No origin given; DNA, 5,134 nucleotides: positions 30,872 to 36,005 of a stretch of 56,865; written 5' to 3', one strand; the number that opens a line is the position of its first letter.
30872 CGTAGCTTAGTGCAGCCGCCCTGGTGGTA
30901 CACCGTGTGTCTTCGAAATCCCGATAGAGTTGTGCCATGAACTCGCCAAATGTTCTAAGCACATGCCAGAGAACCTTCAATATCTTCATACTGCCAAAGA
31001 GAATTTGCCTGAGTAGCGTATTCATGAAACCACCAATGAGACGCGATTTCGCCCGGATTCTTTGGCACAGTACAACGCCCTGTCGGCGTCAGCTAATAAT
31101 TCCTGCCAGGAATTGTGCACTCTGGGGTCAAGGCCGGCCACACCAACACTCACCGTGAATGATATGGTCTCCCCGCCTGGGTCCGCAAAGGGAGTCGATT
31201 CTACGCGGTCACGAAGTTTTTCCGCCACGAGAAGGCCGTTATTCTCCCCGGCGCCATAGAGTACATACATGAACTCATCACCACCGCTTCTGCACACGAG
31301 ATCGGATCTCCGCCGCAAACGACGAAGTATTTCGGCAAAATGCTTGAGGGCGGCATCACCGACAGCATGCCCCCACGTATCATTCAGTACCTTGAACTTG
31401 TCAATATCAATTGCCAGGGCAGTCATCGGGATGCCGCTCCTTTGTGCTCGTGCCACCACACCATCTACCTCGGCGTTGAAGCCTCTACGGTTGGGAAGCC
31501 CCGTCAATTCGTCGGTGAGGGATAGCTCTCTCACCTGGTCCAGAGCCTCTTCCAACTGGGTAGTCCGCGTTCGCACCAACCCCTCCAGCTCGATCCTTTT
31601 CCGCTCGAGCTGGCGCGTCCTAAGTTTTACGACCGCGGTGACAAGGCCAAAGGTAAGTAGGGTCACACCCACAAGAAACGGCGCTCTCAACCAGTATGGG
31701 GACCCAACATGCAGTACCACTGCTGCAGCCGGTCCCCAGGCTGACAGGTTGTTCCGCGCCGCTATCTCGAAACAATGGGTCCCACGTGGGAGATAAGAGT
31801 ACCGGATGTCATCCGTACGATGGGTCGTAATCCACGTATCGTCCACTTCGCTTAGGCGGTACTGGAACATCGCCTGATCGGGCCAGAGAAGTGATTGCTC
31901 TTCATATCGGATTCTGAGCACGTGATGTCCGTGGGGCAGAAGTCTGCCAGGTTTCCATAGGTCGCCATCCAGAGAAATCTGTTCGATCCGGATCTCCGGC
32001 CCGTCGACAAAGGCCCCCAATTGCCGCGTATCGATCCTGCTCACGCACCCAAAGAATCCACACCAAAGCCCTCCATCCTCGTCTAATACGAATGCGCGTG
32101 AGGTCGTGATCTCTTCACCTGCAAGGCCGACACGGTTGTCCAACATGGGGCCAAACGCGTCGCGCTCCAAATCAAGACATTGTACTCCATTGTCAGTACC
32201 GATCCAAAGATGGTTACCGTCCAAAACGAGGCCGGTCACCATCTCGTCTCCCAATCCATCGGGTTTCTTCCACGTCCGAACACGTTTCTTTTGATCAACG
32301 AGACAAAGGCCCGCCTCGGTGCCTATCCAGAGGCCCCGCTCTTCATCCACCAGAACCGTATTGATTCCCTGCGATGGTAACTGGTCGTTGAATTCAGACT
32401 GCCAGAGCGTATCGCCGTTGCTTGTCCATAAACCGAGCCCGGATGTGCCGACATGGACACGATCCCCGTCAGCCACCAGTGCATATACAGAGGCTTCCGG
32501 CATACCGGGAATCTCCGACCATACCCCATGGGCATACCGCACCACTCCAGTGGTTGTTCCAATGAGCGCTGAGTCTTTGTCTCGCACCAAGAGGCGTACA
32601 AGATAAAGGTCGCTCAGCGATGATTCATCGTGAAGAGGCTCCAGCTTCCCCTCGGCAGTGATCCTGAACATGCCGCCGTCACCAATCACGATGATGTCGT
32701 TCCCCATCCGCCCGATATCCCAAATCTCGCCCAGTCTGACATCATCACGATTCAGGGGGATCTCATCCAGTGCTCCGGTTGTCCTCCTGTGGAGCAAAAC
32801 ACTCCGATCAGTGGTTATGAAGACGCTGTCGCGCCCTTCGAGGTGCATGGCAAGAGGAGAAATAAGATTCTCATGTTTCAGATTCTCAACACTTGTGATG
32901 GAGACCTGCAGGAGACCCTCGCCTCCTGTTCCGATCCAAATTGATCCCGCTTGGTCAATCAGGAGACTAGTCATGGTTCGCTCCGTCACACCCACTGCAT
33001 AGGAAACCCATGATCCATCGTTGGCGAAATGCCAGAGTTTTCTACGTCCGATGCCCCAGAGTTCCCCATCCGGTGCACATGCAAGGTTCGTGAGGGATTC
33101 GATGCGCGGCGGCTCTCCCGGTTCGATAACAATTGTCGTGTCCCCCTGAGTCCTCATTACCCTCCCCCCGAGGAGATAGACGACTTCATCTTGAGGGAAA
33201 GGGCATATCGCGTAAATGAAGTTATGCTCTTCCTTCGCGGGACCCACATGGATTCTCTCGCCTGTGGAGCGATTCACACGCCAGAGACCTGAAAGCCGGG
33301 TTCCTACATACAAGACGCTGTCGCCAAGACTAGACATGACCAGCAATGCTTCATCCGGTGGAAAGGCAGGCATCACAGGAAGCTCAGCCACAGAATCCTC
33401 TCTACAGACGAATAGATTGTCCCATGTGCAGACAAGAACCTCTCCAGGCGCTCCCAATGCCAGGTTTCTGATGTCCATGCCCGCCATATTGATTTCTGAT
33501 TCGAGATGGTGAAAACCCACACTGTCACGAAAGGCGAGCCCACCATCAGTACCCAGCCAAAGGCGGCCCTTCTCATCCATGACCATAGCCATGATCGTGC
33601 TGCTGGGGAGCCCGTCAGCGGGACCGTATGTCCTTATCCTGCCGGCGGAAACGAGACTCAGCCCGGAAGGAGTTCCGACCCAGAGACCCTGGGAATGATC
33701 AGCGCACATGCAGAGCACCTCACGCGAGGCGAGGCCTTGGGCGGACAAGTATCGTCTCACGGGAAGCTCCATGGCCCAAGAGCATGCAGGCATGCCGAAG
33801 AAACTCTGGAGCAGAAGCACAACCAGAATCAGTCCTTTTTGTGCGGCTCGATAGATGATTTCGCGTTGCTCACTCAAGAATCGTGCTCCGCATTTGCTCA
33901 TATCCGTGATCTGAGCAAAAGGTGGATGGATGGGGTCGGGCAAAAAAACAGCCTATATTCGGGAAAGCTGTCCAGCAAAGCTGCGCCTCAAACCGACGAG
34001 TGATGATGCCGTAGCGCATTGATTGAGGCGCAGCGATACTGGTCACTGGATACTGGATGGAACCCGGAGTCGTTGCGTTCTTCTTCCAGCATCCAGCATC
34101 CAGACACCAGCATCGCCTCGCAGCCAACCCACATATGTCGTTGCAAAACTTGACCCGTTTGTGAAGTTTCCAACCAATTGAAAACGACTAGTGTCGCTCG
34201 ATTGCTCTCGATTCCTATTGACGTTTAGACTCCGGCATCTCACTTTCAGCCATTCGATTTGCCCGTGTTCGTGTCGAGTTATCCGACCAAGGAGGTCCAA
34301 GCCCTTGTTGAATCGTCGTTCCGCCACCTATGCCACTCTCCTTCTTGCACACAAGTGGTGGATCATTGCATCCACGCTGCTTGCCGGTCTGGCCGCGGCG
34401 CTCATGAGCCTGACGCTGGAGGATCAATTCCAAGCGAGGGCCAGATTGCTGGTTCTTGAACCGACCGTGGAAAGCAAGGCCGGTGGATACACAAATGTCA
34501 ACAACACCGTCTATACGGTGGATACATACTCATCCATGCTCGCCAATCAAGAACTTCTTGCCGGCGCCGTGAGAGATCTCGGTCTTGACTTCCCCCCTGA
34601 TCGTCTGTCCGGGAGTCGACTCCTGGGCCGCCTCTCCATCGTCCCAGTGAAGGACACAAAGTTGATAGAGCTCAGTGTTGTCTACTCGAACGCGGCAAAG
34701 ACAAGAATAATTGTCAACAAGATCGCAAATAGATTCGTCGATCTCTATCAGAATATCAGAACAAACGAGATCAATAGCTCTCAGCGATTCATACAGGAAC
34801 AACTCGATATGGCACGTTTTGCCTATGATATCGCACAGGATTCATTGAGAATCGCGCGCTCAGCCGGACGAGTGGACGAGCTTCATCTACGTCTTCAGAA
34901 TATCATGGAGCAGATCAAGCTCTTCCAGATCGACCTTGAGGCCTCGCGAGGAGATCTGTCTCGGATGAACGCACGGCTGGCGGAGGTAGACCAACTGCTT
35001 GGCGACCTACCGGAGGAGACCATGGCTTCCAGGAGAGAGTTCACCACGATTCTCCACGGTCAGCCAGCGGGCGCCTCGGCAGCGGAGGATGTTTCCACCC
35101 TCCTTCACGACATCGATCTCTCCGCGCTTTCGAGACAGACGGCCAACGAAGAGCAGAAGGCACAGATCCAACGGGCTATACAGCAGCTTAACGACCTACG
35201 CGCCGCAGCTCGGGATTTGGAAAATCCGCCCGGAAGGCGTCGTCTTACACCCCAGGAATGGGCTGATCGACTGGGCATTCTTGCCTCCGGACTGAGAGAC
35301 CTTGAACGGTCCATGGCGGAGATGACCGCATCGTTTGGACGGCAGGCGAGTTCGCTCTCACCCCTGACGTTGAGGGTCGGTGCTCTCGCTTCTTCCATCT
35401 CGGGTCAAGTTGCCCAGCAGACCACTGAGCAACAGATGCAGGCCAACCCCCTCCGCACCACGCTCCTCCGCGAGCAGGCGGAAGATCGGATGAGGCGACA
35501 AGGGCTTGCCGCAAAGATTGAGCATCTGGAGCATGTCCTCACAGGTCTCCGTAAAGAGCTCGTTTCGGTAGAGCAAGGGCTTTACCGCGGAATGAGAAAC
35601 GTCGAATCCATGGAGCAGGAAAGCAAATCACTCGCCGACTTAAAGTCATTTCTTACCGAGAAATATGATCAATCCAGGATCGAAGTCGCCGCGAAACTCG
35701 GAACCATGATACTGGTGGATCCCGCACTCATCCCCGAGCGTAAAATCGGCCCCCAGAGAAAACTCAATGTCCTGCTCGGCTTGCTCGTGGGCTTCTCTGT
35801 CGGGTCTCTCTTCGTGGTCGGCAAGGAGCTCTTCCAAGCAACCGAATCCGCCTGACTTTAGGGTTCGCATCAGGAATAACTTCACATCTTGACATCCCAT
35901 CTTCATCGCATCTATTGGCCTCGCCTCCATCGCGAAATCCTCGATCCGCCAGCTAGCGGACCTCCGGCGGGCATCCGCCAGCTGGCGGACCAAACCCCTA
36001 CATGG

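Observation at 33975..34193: M1: four copies of a modular 140-220-nt non-coding element (12-bp GC hairpin, variable CCAGCAT heptamer tract, CRISPR-repeat-like 35-mer)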

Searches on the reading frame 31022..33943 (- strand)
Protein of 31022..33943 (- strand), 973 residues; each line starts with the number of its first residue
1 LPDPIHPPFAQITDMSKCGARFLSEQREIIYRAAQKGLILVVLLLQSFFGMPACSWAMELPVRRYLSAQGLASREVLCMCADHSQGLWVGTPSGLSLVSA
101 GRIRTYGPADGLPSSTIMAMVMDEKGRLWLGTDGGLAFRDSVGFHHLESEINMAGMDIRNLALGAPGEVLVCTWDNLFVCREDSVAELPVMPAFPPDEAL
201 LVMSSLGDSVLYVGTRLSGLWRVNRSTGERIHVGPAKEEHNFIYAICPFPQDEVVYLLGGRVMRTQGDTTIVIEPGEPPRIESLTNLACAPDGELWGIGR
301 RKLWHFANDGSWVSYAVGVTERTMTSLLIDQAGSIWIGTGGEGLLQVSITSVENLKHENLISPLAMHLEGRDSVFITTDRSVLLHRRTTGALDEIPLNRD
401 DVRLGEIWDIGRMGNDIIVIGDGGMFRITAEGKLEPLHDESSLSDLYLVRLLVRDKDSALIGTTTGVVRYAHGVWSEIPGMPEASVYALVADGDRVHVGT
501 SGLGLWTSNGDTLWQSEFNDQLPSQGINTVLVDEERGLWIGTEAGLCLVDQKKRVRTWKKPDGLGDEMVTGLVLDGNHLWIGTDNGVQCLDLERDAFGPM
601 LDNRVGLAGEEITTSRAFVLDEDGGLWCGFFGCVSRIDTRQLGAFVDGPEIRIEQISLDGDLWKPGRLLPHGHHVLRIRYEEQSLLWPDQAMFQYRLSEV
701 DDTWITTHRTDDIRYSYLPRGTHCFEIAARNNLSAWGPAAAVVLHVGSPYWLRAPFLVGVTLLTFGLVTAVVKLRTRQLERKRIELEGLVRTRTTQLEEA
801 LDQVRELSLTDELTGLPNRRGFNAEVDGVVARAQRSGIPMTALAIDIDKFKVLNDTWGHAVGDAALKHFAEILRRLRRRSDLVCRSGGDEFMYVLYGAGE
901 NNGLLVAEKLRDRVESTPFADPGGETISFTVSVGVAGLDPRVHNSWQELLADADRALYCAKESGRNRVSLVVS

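Call 24: search_protein_families(library=pfam, proteins=[window:31022-33943:-])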
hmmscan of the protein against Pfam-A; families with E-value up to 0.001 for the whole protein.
window:31022-33943:- (973 aa): 4 families
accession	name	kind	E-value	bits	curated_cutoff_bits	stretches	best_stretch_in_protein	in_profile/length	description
PF00990.26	GGDEF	-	1.1e-40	139.5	23.8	1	809-967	2-161/161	Diguanylate cyclase, GGDEF domain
PF07494.17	Reg_prop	-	1.6e-22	77.1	20.4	1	111-134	1-24/24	Two component regulator propeller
PF07495.19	Y_Y_Y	-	9.1e-07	29.1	26.6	1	688-741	5-58/65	Y_Y_Y domain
PF23748.1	Beta-prop_LRRK2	-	3e-05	23.6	26.9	0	522-554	271-304/359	LRRK2 beta propeller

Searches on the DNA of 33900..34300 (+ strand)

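Call 45: search_rna_families(source=window, start=33900, end=34300, threshold=evalue, max_evalue=10)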
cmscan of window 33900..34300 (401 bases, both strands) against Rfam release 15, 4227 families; matches with E-value up to 10: 6.
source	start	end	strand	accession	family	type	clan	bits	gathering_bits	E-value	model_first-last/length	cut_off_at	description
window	34031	34118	-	RF03599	MIR1883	Gene; miRNA;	-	27.1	128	0.0085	1-118/118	no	MIR1883 microRNA precursor family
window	34032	34110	-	RF00869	mir-BART7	Gene; miRNA;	-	17.7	70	0.95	1-84/84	no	mir-BART7 microRNA precursor family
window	34029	34122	-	RF03939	mir-4868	Gene; miRNA;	-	14.9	70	2.9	1-78/78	no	mir-4868 microRNA precursor family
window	34033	34116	+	RF03461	MIR842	Gene; miRNA;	-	14.8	85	4.7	1-127/127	no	MIR842 microRNA precursor family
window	34025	34122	-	RF03636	MIR4376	Gene; miRNA;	-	14.1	60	5.4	1-88/88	no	MIR4376 microRNA precursor family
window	34073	34156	-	RF01953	SOX2OT_exon3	Gene; lncRNA;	-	9.6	70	1.1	1-276/276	no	SOX2 overlapping transcript exon 3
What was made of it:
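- Four of the five weak Rfam hairpin (miRNA-precursor) hits are on that strand (call 45).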

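Call 61: search_dna_similar(query=window:33935-34200:+, collection=plasmids, mode=distant, max_evalue=0.01, max_rows=10)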
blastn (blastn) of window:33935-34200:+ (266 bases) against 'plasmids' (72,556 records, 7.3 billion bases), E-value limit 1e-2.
No match.

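Call 62: search_dna_similar(query=window:33935-34200:+, collection=phages, mode=distant, max_evalue=0.01, max_rows=10)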
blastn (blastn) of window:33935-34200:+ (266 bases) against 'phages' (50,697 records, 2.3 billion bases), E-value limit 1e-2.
No match.
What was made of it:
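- Tried and rejected: blastn (distant mode): copy B against plasmids and phages gave no match (calls 61, 62).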

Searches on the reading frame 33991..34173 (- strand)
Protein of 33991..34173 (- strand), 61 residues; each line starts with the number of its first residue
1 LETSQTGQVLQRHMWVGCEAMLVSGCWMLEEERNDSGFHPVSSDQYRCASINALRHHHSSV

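Call 60: find_homologous_proteins(query=A2, max_evalue=10)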
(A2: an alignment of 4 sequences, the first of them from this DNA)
Query A2 (4 sequences): 21 candidates shared short words with the query, none scored E <= 10.
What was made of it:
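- Checked: There is a 7-nt indel in A, and the pseudo-peptides have no relatives (call 60).
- Tried and rejected: Pseudo-peptide search: M1's open reverse frame against 5.8 billion proteins, to find copies on other contigs, gave 0 hits (call 60).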

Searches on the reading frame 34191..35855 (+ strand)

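Call 25: search_protein_families(library=pfam, proteins=[window:34191-35855:+])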
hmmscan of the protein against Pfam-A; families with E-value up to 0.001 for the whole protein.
window:34191-35855:+ (554 aa): 2 families
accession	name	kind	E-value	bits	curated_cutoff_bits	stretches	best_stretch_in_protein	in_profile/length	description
PF02706.20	Wzz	-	1.1e-08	35.7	25.5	1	51-129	12-90/91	Chain length determinant protein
PF13807.11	GNVR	-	2.7e-06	27.6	27.7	1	488-546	23-81/82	G-rich domain on putative tyrosine kinase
